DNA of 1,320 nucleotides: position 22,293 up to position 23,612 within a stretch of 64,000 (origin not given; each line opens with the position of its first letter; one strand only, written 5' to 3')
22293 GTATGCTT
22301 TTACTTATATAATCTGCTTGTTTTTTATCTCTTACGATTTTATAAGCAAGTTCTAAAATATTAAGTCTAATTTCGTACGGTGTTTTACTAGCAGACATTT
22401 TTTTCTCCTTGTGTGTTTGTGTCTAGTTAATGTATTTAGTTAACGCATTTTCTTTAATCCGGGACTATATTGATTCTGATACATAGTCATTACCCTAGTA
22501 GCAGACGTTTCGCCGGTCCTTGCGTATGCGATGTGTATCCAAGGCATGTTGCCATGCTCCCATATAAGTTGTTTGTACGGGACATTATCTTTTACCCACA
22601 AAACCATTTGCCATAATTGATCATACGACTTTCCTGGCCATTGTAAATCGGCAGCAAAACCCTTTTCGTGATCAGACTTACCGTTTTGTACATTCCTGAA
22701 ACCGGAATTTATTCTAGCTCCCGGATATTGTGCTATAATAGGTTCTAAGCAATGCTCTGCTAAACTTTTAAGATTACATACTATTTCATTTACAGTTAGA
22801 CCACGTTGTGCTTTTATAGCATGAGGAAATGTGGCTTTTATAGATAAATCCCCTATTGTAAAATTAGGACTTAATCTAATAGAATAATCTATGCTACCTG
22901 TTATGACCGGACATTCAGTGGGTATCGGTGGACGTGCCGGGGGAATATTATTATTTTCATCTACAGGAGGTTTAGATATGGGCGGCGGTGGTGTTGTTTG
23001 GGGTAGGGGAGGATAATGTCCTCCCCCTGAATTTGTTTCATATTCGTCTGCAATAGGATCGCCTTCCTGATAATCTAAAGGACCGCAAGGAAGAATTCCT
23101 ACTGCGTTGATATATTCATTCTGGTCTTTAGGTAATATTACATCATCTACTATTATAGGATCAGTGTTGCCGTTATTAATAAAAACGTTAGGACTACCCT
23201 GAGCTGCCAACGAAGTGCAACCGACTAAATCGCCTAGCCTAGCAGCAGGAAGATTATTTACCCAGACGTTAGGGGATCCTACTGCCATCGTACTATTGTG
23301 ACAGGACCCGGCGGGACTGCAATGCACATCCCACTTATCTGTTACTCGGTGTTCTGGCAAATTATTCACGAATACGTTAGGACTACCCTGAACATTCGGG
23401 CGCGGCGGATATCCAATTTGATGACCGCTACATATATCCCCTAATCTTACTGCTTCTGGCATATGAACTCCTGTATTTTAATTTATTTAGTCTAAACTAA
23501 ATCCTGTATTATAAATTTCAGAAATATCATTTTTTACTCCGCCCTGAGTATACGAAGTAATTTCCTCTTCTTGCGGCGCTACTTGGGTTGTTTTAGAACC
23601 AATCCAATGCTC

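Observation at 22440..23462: PAAR-repeat spike-tip domain fused to an M15 peptidoglycan peptidase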

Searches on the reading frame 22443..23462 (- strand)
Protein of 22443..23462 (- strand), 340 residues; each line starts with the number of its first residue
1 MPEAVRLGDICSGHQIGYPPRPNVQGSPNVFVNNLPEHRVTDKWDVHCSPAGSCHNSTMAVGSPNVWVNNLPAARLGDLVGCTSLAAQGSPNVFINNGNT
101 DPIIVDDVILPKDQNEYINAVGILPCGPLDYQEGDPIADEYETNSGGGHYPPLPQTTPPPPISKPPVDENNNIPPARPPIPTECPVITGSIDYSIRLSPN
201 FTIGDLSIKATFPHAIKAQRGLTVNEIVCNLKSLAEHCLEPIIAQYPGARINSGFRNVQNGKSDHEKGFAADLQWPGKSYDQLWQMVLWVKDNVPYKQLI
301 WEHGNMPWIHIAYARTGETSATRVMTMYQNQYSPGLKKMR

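Call 3: search_protein_families(library=pfam, proteins=[window:22443-23462:-], max_evalue=1)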
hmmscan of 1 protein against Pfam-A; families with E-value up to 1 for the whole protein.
window:22443-23462:- (340 aa): 1 family
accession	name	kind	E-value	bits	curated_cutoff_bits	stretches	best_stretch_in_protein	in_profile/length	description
PF05488.18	PAAR_motif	-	4.5e-16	59.3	27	2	24-82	12-64/70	PAAR motif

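Call 4: search_protein_families(library=phrogs, proteins=[window:22443-23462:-], max_evalue=0.01)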
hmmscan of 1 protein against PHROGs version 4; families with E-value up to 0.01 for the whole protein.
window:22443-23462:- (340 aa): 2 families
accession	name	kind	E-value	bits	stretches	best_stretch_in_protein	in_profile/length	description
phrog_281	-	moron, auxiliary metabolic gene and host takeover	5.9e-27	95.4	1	1-99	14-123/169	PAAR motif of membran proteins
phrog_894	-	lysis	8.6e-10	39.1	1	193-338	42-190/389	endolysin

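Call 12: find_homologous_proteins(query=window:22443-23462:-)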
Query window:22443-23462:- (340 aa): 141 proteins with E <= 0.001 among 1441 candidates; the best 120 are listed.
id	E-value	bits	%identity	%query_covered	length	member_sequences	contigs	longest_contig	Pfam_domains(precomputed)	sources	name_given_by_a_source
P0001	3.3e-237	805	100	100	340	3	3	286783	PF05488.19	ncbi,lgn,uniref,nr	ncbi:putative baseplate hub sub and tail lysozyme [Pseudomonas phage vB_PaeM_PA5oct]|uniref:Putative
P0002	2.2e-135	470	64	93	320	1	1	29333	PF05488.19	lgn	-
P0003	2.4e-102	361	51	100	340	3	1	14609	PF05488.19,PF08291.17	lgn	-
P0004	4.7e-99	350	50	100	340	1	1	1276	PF05488.19,PF08291.17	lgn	-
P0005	1.3e-94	336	47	100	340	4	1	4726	PF05488.19,PF08291.17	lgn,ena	-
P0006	2.1e-94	335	47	100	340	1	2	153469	PF05488.19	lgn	-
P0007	7.7e-92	327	51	93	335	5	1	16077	PF05488.19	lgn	-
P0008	2.6e-91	325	48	100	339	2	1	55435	PF05488.19,PF08291.17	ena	-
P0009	2.8e-91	325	48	99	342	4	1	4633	PF05488.19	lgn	-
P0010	3.1e-90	321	51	93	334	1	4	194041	PF05488.19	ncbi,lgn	-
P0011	2.6e-88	315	48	100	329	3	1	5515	PF05488.19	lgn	-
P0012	3.4e-88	315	47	100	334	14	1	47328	PF05488.19,PF08291.17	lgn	-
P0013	1.7e-87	312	46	100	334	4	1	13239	PF05488.19,PF08291.17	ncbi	ncbi:PAAR motif protein [compost metagenome]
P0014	7.1e-86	307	46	100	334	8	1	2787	PF05488.19,PF08291.17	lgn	-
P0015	3.1e-85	305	49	93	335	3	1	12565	PF05488.19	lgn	-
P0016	1.4e-84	303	48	94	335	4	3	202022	PF05488.19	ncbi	ncbi:PAAR motif of membrane protein [Pseudomonas phage vB_PpuM-Aura]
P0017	3.7e-84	301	46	100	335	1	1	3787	PF05488.19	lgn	-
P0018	2.1e-83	299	45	100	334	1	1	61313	PF05488.19,PF26571.1,PF08291.17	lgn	-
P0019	2.7e-83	298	46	100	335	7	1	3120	PF05488.19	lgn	-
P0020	3.0e-83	298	47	100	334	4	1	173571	PF05488.19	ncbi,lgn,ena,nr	ncbi:hypothetical protein [Pseudomonas phage Astolliot]|nr:hypothetical protein [Pseudomonas phage A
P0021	7.1e-83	297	48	98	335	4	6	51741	PF05488.19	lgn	-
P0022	7.6e-83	297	47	100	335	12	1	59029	PF05488.19,PF08291.17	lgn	-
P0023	3.4e-82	295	46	100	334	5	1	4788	PF05488.19,PF08291.17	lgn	-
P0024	4.2e-82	295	46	100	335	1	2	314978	-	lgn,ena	-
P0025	7.6e-82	294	46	100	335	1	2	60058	PF05488.19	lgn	-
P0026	1.2e-81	293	46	93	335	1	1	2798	PF05488.19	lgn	-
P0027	1.6e-81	293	47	100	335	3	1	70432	PF05488.19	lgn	-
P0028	1.3e-80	290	47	93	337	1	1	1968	PF05488.19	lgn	-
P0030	5.4e-80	288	46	100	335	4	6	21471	PF05488.19,PF08291.17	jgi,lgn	-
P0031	3.7e-78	282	45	100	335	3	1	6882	PF05488.19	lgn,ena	-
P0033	3.3e-73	265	42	100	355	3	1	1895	PF05488.19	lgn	-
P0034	1.5e-72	263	44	99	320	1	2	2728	PF05488.19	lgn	-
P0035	7.1e-72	261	42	99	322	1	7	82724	PF05488.19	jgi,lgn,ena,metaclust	metaclust:\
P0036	2.8e-71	259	43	99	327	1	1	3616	PF05488.19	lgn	-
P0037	3.1e-71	259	48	82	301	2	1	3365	PF08291.17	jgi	jgi:hypothetical protein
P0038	4.6e-71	258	41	99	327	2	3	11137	PF05488.19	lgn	-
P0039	7.2e-71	258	43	100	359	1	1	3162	PF05488.19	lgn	-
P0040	1.4e-70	257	40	99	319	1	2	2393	PF05488.19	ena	-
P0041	2.3e-69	253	41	99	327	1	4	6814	PF05488.19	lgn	-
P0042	4.6e-68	248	43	100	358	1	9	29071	PF05488.19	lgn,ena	-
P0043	6.0e-68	248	39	99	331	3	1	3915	PF05488.19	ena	-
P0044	2.9e-67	246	42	99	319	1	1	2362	PF05488.19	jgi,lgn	jgi:uncharacterized Zn-binding protein involved in type VI secretion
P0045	5.2e-65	238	40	91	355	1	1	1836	PF05488.19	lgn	-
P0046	2.4e-64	236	42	99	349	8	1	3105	PF05488.19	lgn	-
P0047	8.3e-59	218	36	89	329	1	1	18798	PF05488.19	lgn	-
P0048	2.7e-56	210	39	99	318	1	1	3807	PF05488.19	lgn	-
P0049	2.9e-54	203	37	100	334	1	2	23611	PF05488.19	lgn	-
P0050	3.2e-52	196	35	93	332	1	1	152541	-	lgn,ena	-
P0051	4.2e-51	192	37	100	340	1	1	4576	PF05488.19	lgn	-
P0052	6.0e-51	192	34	98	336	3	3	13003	PF05488.19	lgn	-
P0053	6.0e-49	185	37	98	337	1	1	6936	PF05488.19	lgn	-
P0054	3.3e-48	183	36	92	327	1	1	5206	PF05488.19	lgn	-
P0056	1.7e-44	171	36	99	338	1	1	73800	PF05488.19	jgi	jgi:uncharacterized Zn-binding protein involved in type VI secretion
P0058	6.1e-42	162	34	96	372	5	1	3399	PF05488.19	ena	-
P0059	3.8e-40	156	34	90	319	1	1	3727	PF05488.19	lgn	-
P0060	4.3e-39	153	45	54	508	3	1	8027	PF06714.18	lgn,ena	-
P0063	2.6e-37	147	43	54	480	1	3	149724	PF04717.19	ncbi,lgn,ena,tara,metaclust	tara:strand:- start:7718 stop:9160 length:1443 start_codon:yes stop_codon:yes gene_type:complete|met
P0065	9.6e-35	139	32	99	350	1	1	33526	PF05488.19,PF08291.17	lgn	-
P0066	1.5e-33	135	31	98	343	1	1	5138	PF05488.19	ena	-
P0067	4.6e-33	133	45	47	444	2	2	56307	PF04717.19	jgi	-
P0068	1.7e-32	131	30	100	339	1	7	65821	PF05488.19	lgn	-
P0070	8.9e-29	119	32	93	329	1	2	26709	PF05488.19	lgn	-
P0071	1.2e-28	119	32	100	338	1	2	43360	PF05488.19,PF08291.17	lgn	-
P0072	1.3e-28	118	31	100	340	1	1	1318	PF05488.19,PF08291.17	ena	-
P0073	2.1e-28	118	31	100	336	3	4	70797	PF05488.19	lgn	-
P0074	3.1e-28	117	29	100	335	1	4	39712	PF05488.19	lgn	-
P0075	5.0e-28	117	30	99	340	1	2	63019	PF05488.19,PF08291.17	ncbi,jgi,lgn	jgi:zinc D-Ala-D-Ala carboxypeptidase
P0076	7.8e-28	116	31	100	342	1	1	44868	PF05488.19,PF08291.17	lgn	-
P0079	8.6e-27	113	28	99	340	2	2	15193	PF05488.19,PF08291.17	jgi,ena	-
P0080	1.3e-26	112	34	93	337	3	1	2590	PF05488.19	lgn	-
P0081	1.4e-24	105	31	82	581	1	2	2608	PF06714.18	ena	-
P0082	7.1e-24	103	29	100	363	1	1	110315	PF05488.19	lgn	-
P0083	1.8e-23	102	51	29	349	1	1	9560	PF05488.19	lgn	-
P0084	1.9e-23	102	52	27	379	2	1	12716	PF21277.3,PF05488.19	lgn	-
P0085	2.7e-23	101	29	100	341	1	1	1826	PF05488.19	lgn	-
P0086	5.6e-23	100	28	97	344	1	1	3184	PF05488.19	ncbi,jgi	jgi:uncharacterized Zn-binding protein involved in type VI secretion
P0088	3.6e-21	94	29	93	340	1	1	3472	PF05488.19,PF08291.17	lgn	-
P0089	1.4e-20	92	35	36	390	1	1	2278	PF05488.19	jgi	jgi:uncharacterized Zn-binding protein involved in type VI secretion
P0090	2.2e-20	91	32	96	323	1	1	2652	PF05488.19,PF08291.17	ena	-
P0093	5.7e-17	80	25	99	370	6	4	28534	PF05488.19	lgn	-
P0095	3.2e-14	71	43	31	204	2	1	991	PF05488.19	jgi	-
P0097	5.8e-13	67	42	28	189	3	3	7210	PF05488.19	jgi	jgi:uncharacterized Zn-binding protein involved in type VI secretion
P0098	7.1e-13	67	30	96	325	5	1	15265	PF08291.17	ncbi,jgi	jgi:hypothetical protein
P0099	1.4e-12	66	39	21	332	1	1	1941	PF08291.17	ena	-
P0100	1.3e-11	63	42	29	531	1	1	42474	PF05488.19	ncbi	ncbi:MAG: PAAR domain-containing protein [Amphritea sp.]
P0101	6.0e-11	60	41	35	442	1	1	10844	PF25799.2,PF05488.19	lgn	-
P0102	1.6e-10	59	38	37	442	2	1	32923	PF25799.2,PF05488.19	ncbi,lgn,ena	ncbi:MAG TPA: PAAR domain-containing protein [Sphingomicrobium sp.]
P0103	8.6e-10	57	41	29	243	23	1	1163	PF05488.19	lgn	-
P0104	5.9e-8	51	37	33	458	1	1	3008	PF25799.2,PF05488.19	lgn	-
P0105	9.2e-8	50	39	29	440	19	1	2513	PF11692.13,PF05488.19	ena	-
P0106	2.6e-7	48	36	35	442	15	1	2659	PF25799.2,PF05488.19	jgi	jgi:uncharacterized Zn-binding protein involved in type VI secretion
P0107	6.3e-7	47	42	26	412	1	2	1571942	PF15538.13,PF05488.19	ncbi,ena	-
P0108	9.6e-7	47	46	23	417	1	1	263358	PF15538.13,PF05488.19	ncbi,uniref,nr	ncbi:type IV secretion protein Rhs [Erwinia typographi]|uniref:Type IV secretion protein Rhs n=1 Tax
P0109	2.9e-6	45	39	30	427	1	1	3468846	PF05488.19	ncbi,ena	-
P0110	3.5e-6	45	38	33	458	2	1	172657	PF05488.19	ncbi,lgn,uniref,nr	ncbi:PAAR domain-containing protein [Massilia rubra]|uniref:Uncharacterized protein n=1 Tax=Massilia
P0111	7.0e-6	44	39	30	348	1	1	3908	PF05488.19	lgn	-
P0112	8.7e-6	43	39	26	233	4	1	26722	PF05488.19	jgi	jgi:uncharacterized Zn-binding protein involved in type VI secretion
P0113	9.4e-6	43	45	24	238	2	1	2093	PF05488.19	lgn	-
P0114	1.3e-5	43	40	28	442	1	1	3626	PF05488.19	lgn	-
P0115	3.8e-5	41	43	23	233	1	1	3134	PF25799.2,PF05488.19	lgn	-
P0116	3.8e-5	41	39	24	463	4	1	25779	PF25799.2,PF05488.19,PF20148.5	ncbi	ncbi:hypothetical protein ALO70_05684, partial [Pseudomonas amygdali pv. eriobotryae]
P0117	4.3e-5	41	43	24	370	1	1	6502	PF25799.2,PF05488.19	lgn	-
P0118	5.7e-5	41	41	29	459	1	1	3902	PF22784.2,PF22741.2,PF22785.2,PF05488.19,PF03162.19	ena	-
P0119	6.4e-5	41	43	23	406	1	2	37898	PF25799.2,PF05488.19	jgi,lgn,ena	-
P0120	6.8e-5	40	38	34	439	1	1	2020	PF25799.2,PF26363.2,PF05488.19,PF11187.15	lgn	-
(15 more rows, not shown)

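Call 13: search_solved_structures(query=window:22443-23462:-, max_evalue=10, show_alignments=3)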
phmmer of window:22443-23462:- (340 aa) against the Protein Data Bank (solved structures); distinct sequences matched with E-value up to 10: 6.
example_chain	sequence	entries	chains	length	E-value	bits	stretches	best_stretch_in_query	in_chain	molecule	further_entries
4jiv_D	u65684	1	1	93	3.3e-09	39.8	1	7-93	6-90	Putative uncharacterized protein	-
4jiw_D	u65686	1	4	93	5.1e-08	35.9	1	4-89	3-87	Putative uncharacterized protein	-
7pq5_L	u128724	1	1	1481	6e-06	29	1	15-107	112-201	Tre23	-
9vyi_A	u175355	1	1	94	0.002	20.8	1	8-91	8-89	UpfC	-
6ox6_A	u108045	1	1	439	0.0076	18.8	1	24-101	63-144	Tas1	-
9rce_c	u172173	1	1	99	0.036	16.6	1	1-95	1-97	SalCis10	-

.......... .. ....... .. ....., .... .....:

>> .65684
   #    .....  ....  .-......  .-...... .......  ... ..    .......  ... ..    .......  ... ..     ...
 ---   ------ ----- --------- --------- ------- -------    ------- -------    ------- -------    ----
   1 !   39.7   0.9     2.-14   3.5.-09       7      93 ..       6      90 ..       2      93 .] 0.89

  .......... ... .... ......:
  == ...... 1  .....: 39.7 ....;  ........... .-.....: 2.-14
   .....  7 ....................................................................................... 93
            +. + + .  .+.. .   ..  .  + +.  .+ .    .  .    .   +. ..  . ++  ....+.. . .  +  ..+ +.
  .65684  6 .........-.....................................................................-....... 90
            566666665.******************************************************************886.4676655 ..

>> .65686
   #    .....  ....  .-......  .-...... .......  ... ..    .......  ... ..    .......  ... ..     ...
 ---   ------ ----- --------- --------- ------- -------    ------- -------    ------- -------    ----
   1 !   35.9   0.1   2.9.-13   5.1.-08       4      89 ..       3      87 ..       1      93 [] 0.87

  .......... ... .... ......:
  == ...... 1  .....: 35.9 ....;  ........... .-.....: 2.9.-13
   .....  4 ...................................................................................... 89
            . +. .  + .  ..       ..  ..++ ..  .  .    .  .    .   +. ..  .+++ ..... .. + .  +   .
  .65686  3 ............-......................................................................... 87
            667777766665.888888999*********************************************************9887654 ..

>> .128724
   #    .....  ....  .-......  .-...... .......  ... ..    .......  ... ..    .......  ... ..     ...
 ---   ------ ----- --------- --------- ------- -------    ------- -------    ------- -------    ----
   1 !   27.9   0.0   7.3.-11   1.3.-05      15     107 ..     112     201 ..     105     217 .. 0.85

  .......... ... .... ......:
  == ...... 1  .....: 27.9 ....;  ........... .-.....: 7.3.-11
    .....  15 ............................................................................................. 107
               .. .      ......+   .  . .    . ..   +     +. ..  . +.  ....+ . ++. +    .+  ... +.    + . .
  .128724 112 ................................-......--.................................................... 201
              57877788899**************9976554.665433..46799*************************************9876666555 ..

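Call 14: search_protein_families(library=ncbifam, proteins=[window:22443-23462:-], max_evalue=1)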
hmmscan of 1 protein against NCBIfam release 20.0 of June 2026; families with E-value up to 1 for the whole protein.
window:22443-23462:- (340 aa): 1 family
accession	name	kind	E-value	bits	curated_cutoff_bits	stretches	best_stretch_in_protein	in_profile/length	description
NF033420.0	T6SS_PAAR_dom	equivalog_domain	3.3e-18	65.6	124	1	1-95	1-93/94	type VI secretion system PAAR protein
